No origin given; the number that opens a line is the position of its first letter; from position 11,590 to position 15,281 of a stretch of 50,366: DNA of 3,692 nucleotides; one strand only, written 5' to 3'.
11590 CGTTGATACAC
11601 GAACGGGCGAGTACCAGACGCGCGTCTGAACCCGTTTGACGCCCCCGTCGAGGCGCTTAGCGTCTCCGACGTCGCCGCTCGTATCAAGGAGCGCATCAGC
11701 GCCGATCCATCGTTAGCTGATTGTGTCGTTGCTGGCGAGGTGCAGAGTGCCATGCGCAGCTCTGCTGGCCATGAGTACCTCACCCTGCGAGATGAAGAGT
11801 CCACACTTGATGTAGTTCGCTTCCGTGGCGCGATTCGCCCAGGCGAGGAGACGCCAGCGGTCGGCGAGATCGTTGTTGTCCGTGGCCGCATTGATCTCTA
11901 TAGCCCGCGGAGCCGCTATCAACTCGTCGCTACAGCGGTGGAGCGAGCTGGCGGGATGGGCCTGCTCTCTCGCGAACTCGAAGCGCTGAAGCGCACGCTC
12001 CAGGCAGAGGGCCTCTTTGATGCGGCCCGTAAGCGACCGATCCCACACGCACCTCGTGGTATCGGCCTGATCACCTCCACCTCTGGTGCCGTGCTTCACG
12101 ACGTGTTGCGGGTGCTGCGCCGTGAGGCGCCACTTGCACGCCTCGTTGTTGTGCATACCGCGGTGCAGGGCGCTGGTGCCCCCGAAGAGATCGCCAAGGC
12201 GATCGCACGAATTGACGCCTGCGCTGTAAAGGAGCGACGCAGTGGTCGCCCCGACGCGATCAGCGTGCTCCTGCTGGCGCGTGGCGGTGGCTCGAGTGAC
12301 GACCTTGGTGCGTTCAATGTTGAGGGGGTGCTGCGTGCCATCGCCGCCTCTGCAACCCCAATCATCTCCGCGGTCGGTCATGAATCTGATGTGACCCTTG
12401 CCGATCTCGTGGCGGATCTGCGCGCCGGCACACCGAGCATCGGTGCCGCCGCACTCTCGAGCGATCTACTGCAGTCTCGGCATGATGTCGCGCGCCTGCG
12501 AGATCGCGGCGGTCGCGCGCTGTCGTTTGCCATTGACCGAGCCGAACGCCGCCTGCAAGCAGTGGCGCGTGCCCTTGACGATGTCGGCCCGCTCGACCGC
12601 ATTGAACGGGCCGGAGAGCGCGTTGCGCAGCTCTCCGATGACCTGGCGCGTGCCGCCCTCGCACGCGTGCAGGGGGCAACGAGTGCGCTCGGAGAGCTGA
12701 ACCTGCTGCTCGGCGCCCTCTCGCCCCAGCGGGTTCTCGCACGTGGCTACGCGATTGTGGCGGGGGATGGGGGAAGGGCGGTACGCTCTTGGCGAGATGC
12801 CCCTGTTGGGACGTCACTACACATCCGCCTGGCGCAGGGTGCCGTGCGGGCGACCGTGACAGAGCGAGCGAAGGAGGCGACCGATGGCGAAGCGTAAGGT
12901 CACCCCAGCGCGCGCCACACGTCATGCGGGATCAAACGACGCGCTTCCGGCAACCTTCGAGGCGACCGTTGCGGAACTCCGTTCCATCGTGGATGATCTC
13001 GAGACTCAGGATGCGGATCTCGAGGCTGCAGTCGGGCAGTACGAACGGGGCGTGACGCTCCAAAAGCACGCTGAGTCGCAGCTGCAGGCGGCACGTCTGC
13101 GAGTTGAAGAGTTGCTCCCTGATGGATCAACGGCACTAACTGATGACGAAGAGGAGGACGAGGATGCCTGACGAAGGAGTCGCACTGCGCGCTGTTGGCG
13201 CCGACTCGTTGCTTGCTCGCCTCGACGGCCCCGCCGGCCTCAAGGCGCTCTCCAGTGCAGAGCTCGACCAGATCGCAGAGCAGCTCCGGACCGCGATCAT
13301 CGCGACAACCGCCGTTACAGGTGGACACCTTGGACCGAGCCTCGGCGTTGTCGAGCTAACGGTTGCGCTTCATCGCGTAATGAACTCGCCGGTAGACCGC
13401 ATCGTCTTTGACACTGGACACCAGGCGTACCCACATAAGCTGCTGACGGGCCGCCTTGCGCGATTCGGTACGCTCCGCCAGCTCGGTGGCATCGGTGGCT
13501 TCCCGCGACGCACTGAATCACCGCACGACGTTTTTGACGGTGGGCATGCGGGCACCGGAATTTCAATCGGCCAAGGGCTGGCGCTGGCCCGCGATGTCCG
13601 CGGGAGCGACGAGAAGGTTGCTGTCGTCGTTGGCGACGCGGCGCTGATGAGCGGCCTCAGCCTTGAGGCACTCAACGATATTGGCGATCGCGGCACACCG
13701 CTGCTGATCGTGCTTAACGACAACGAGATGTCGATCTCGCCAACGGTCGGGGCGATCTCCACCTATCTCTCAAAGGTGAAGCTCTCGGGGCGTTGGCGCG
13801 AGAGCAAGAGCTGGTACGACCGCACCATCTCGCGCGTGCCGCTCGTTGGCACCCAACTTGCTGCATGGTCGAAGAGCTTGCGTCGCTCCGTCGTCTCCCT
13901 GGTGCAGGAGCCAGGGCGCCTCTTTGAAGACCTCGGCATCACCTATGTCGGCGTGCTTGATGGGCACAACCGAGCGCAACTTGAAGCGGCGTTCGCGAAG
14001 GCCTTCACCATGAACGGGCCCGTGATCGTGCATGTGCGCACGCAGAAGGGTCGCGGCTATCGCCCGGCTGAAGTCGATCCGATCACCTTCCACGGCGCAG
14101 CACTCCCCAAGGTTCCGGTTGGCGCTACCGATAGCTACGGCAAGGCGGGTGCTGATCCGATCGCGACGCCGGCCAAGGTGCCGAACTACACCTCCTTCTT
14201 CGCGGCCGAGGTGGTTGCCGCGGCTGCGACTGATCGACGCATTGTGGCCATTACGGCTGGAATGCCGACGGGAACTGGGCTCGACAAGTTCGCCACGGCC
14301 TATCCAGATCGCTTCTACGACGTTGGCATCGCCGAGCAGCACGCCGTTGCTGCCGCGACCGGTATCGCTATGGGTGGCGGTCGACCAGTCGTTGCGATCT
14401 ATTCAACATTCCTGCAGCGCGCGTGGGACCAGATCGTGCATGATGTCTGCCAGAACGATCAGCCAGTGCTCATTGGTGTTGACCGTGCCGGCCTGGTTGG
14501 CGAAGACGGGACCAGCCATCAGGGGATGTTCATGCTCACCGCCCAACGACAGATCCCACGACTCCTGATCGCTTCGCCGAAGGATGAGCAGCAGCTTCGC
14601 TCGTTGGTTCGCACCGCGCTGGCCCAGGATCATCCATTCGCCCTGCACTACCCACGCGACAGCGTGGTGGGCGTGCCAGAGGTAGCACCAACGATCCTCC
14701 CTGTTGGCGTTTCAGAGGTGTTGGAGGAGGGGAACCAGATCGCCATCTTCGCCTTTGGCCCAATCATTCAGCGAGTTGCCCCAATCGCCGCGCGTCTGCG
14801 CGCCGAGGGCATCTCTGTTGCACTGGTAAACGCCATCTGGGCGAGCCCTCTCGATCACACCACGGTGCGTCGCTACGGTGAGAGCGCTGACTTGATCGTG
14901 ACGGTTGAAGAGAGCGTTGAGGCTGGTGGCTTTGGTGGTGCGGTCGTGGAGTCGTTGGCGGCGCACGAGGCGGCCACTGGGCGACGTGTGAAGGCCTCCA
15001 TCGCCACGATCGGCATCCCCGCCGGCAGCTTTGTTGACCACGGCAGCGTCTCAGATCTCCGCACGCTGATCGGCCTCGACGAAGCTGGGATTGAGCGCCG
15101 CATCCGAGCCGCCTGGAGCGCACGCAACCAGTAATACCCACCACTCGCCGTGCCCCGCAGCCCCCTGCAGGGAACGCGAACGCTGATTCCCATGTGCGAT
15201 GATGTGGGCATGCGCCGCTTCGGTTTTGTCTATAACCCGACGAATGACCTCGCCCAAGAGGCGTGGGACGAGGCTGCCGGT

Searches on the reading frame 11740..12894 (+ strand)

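Call 22: search_protein_families(library=pfam, proteins=[window:11740-12894:+], max_evalue=0.00001)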
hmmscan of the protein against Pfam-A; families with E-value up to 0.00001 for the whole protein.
window:11740-12894:+ (385 aa): 3 families
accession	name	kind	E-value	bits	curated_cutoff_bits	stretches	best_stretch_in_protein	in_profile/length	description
PF02601.20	Exonuc_VII_L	-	4.5e-76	256.8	35.9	2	92-320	1-217/315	Exonuclease VII, large subunit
PF13742.12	tRNA_anti_2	-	4.1e-12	46.6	27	1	6-67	33-94/95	OB-fold nucleic acid binding domain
PF01336.31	tRNA_anti-codon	-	4.9e-07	30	27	1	5-68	10-73/75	OB-fold nucleic acid binding domain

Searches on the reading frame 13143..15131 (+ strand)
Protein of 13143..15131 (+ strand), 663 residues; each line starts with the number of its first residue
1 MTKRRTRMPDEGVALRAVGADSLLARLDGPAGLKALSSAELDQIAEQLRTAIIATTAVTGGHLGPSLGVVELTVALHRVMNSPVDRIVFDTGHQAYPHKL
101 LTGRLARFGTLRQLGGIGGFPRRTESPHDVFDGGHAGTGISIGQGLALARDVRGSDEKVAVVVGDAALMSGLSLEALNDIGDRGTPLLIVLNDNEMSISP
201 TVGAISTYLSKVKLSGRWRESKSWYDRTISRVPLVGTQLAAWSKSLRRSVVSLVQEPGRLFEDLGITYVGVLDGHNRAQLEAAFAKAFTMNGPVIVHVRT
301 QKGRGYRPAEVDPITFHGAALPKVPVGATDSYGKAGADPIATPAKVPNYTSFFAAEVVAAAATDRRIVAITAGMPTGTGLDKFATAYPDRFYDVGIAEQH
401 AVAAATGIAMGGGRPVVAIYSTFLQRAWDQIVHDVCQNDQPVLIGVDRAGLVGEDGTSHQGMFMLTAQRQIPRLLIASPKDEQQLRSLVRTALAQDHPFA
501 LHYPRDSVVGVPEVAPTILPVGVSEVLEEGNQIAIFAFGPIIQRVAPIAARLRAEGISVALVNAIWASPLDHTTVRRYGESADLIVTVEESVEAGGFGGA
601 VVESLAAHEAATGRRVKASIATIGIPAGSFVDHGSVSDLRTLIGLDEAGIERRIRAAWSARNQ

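Call 22: search_protein_families(library=pfam, proteins=[window:13143-15131:+], max_evalue=0.00001)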
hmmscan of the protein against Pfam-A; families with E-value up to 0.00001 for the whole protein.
window:13143-15131:+ (663 aa): 5 families
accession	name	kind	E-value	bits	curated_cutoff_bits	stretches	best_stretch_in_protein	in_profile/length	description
PF13292.11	DXP_synthase_N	-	1.1e-97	327.1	21.2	1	24-300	1-274/274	1-deoxy-D-xylulose-5-phosphate synthase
PF02779.29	Transket_pyr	-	1.6e-37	129.2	27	1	348-507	4-171/174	Transketolase, pyrimidine binding domain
PF02780.25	Transketolase_C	-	2.5e-18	66.6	25.9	1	524-650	3-124/124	Transketolase, C-terminal domain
PF00456.26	Transketolase_N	-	7e-08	32.3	22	0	54-201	16-190/334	Transketolase, thiamine diphosphate binding domain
PF02775.26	TPP_enzyme_C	-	1.5e-07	31.7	21.9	0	127-196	18-84/151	Thiamine pyrophosphate enzyme, C-terminal TPP binding domain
